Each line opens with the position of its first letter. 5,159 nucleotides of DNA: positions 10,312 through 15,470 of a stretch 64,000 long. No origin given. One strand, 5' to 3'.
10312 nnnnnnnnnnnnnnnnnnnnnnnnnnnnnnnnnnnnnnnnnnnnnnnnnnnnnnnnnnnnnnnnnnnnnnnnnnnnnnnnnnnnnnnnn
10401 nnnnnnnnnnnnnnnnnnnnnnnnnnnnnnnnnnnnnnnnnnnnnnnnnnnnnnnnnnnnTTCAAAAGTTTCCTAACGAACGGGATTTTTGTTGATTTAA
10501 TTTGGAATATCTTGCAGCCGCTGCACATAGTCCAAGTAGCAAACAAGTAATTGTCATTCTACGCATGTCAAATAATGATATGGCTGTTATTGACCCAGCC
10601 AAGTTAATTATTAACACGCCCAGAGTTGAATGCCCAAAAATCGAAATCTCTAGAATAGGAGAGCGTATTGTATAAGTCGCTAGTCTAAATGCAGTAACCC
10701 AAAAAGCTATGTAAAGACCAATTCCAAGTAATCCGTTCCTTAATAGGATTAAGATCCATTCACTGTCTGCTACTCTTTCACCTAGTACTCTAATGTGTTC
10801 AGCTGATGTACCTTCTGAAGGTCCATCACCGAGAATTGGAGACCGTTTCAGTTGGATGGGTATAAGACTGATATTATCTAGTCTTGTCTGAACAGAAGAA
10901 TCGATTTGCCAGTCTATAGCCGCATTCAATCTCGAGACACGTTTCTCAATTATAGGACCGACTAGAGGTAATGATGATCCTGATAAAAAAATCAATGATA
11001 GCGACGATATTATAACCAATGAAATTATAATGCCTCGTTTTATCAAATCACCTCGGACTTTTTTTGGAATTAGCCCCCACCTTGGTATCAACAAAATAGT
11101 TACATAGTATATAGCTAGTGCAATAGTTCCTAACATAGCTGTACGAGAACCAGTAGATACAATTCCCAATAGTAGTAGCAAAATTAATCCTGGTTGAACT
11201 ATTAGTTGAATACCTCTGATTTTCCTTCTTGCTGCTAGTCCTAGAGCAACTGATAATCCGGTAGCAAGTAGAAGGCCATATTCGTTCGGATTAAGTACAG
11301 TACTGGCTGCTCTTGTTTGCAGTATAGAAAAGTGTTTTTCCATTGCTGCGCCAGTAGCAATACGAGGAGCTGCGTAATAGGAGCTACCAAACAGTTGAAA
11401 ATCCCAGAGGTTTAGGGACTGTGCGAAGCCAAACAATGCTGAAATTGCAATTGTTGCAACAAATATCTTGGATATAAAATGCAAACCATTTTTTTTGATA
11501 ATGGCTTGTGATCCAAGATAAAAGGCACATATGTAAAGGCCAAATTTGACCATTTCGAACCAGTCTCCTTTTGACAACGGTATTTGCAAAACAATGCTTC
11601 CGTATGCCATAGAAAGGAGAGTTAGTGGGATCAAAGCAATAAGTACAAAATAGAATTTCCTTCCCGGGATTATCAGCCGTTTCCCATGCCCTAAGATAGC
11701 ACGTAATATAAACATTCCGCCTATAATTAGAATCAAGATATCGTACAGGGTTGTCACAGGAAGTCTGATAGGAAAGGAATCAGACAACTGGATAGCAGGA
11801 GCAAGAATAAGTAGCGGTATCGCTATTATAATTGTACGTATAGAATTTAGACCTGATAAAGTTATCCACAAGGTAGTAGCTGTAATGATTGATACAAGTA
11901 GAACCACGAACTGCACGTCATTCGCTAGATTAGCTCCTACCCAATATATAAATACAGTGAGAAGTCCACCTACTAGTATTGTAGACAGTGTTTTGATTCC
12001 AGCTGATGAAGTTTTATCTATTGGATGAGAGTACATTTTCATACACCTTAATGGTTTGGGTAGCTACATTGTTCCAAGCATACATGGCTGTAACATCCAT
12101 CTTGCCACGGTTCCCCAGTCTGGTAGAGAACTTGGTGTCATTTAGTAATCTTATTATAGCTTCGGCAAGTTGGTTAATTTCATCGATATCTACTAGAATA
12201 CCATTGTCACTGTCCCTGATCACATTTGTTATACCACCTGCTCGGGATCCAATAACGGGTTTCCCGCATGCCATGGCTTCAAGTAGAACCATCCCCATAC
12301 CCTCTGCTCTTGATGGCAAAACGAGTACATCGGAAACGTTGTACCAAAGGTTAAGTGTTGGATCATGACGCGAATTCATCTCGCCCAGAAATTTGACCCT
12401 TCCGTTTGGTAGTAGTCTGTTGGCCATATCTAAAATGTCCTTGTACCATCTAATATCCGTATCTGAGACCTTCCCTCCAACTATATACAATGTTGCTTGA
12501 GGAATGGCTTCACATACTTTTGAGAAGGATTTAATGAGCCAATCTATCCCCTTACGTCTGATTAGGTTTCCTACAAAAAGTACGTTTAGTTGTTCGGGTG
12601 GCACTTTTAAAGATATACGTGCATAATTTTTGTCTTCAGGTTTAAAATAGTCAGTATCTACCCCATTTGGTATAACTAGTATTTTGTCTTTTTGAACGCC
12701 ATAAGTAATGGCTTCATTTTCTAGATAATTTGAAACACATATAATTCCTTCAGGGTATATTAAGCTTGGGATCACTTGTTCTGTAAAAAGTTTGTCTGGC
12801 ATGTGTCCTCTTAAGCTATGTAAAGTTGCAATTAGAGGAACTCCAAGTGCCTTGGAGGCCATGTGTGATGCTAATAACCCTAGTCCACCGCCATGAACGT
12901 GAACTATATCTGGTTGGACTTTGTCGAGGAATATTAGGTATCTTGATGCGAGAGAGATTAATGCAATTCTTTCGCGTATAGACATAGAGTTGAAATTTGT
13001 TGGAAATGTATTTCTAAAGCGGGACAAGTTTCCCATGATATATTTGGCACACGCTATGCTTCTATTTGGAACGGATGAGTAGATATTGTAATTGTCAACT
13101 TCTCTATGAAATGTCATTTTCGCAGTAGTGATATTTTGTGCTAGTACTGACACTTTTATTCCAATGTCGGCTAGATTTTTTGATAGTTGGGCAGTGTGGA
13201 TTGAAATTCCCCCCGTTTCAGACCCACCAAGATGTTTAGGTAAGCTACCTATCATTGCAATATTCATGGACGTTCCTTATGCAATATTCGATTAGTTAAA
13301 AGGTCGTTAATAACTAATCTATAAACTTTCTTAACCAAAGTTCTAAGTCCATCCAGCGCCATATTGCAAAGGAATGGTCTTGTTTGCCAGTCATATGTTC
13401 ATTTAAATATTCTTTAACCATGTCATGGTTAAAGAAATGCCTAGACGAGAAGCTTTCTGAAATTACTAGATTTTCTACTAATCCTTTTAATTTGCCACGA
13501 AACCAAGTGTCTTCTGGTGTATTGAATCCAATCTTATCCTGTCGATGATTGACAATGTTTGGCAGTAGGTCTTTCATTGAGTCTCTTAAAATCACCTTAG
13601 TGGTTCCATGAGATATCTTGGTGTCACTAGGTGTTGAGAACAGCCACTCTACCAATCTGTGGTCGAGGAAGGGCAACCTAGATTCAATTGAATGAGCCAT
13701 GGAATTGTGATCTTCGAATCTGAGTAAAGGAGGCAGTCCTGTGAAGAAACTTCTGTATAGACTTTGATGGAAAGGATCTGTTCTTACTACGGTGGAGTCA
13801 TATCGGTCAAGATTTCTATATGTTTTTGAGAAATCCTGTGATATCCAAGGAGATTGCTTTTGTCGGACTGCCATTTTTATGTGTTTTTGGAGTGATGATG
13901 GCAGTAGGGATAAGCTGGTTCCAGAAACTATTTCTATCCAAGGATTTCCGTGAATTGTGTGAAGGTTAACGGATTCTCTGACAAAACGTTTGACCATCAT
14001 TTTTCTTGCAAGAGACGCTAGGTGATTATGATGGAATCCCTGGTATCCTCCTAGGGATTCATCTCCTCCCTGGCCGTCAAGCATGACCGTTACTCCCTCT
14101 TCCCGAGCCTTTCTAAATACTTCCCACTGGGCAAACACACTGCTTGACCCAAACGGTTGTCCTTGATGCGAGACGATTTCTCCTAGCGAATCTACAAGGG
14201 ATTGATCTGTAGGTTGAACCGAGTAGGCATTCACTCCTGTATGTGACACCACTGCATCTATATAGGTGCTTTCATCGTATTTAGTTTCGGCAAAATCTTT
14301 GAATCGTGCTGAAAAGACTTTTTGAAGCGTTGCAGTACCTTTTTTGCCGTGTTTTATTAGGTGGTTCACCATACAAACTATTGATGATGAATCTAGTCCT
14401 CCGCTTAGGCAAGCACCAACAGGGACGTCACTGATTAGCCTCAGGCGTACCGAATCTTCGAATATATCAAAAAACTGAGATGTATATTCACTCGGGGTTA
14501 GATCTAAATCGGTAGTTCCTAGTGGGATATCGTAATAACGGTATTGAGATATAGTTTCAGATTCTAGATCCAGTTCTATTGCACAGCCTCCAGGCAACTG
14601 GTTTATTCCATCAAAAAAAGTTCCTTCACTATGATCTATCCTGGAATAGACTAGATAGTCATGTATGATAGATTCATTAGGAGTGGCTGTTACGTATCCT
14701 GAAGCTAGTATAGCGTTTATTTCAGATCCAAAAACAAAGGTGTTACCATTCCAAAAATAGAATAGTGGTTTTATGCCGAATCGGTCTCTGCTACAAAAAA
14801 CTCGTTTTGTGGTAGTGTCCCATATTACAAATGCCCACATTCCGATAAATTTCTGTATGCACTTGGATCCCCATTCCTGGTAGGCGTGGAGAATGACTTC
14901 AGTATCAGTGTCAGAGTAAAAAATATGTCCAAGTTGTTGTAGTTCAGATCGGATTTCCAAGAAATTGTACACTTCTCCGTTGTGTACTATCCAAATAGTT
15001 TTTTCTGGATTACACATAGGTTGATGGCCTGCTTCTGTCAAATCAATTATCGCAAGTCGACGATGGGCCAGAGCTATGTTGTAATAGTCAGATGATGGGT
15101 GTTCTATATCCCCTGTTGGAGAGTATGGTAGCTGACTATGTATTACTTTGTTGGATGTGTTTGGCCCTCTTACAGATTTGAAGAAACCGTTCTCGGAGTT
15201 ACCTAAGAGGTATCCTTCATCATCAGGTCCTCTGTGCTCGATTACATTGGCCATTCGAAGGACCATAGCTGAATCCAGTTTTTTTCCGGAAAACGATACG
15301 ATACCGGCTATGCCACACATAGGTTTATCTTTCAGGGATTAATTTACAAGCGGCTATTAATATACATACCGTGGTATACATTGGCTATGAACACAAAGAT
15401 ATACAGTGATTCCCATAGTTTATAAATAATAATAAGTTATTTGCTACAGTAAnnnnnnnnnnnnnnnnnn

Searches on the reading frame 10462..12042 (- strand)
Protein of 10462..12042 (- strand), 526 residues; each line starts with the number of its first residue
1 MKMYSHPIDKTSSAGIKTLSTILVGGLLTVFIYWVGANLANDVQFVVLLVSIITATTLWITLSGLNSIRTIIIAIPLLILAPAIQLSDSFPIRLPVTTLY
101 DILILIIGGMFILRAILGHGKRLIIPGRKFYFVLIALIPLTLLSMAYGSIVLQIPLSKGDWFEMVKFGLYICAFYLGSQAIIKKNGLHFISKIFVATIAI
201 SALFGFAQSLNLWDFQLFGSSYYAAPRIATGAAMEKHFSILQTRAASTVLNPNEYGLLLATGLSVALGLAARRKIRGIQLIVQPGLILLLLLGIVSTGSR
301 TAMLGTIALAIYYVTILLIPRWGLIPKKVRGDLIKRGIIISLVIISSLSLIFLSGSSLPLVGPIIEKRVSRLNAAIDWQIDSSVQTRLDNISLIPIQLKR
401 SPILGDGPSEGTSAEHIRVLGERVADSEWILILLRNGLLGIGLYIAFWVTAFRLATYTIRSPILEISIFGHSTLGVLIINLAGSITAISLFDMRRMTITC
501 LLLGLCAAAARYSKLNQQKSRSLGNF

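Call 8: search_protein_families(library=ncbifam, proteins=[window:10462-12042:-], max_evalue=0.00001)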
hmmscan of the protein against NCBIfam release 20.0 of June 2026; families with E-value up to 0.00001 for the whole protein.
window:10462-12042:- (526 aa): 0 families

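Call 23: search_protein_families(library=pfam, proteins=[window:10462-12042:-], max_evalue=0.00001)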
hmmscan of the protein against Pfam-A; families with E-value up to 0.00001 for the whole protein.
window:10462-12042:- (526 aa): 1 family
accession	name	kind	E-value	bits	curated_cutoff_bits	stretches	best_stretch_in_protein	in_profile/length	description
PF04932.20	Wzy_C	-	2.8e-10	40.6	31.7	1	286-445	2-149/149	O-Antigen ligase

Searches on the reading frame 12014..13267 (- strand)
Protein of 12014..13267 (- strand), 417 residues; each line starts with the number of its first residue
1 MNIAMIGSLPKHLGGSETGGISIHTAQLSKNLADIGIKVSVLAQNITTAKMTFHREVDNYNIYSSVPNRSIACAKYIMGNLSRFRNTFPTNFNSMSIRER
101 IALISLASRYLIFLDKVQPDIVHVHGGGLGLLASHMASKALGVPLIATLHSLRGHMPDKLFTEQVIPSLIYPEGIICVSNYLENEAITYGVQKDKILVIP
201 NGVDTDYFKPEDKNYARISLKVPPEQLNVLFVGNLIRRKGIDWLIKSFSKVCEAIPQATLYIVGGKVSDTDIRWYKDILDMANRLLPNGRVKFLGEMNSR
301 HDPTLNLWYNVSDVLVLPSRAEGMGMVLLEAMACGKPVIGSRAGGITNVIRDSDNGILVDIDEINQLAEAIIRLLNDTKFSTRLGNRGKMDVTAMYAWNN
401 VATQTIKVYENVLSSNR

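Call 8: search_protein_families(library=ncbifam, proteins=[window:12014-13267:-], max_evalue=0.00001)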
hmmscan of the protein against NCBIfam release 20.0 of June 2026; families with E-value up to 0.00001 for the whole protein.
window:12014-13267:- (417 aa): 41 families (the best 25 are shown)
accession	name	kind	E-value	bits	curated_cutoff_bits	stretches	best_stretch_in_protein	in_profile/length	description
TIGR02149.1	glgA_Coryne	subfamily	1.7e-40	139.4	302.4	1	101-413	66-391/391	glycogen synthase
TIGR03449.1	mycothiol_MshA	equivalog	2.9e-40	138.4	462.5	1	12-413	14-404/406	D-inositol-3-phosphate glycosyltransferase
TIGR03999.1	thiol_BshA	equivalog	1.7e-39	135.8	273.7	1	103-413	69-374/375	N-acetyl-alpha-D-glucosaminyl L-malate synthase BshA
TIGR04063.1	stp3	hypoth_equivalog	1.9e-33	115.9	442.05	1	175-413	161-396/397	TIGR04063 family PEP-CTERM/XrtA system glycosyltransferase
TIGR04047.1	MSMEG_0565_glyc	hypoth_equivalog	1.4e-32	113.2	259.85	1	22-410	15-372/373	MSMEG_0565 family glycosyltransferase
NF041876.1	EPS_EpsE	equivalog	7.8e-32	111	400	1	34-402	25-386/389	exopolysaccharide biosynthesis GT4 family glycosyltransferase EpsE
TIGR04157.1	glyco_rSAM_CFB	subfamily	8.3e-30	104.1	400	1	174-409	172-406/406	TIGR04157 family glycosyltransferase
TIGR03088.1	stp2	hypoth_equivalog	1.5e-29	103.2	409.05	1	107-413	70-374/374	TIGR03088 family PEP-CTERM/XrtA system glycosyltransferase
NF041010.1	glycosy_Agl16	equivalog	3.2e-27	95.3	575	1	96-412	51-351/352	glycosylation protein Agl16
NF047684.1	TeichurnBiosyTuaC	equivalog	4.1e-26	91.8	550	1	24-413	22-390/391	teichuronic acid biosynthesis protein TuaC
NF012028.0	PRK15484.1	subfamily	6e-26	91.4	618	1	175-409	143-375/380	lipopolysaccharide N-acetylglucosaminyltransferase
NF053787.1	GlcN_PG_synth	equivalog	3.5e-25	88.6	480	1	112-413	76-360/361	N-acetylglucosaminyl phosphatidylglycerol synthase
NF038295.1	EPS_HpsP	equivalog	2.6e-23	82.7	550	1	189-412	172-387/388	hormogonium polysaccharide biosynthesis glycosyltransferase HpsP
TIGR02472.1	sucr_P_syn_N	equivalog_domain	3e-23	82.4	576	1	191-404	206-433/439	sucrose-phosphate synthase, putative, glycosyltransferase domain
NF038298.1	EPS_HpsO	equivalog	4.2e-23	81.8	575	1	169-412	144-387/388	hormogonium polysaccharide biosynthesis glycosyltransferase HpsO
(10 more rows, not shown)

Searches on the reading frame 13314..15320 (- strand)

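Call 8: search_protein_families(library=ncbifam, proteins=[window:13314-15320:-], max_evalue=0.00001)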
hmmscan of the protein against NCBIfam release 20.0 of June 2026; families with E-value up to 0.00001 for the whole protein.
window:13314-15320:- (668 aa): 9 families
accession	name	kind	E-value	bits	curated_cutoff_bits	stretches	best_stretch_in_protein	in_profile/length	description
TIGR01536.1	asn_synth_AEB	equivalog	1.8e-131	439.7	267.1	1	2-599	1-517/517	asparagine synthase (glutamine-hydrolyzing)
TIGR03108.1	eps_aminotran_1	hypoth_equivalog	1.4e-124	417.1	816.9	2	82-665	44-627/628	XrtA/PEP-CTERM system amidotransferase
NF033535.1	lass_lactam_cya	exception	3.5e-105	353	525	2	81-506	42-454/668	lasso peptide isopeptide bond-forming cyclase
TIGR03104.1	trio_amidotrans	equivalog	6e-102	341.8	570.1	2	81-431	42-385/589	N-acetylglutaminylglutamine amidotransferase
NF006949.0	PRK09431.1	equivalog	6.4e-69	232.9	499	3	81-205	43-166/554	asparagine synthase B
NF033561.1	macrolact_Ik_Al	subfamily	2.8e-23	82.4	300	1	150-664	71-556/561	albusnodin/ikarugamycin family macrolactam cyclase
NF001484.0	PRK00331.1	subfamily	3.8e-14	52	381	1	1-205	1-199/601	isomerizing glutamine--fructose-6-phosphate transaminase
TIGR01135.1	glmS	equivalog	1.8e-12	46.5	418.05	1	78-206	62-199/607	glutamine--fructose-6-phosphate transaminase (isomerizing)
TIGR01134.1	purF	equivalog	1.7e-10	40.9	350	1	85-217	69-214/432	amidophosphoribosyltransferase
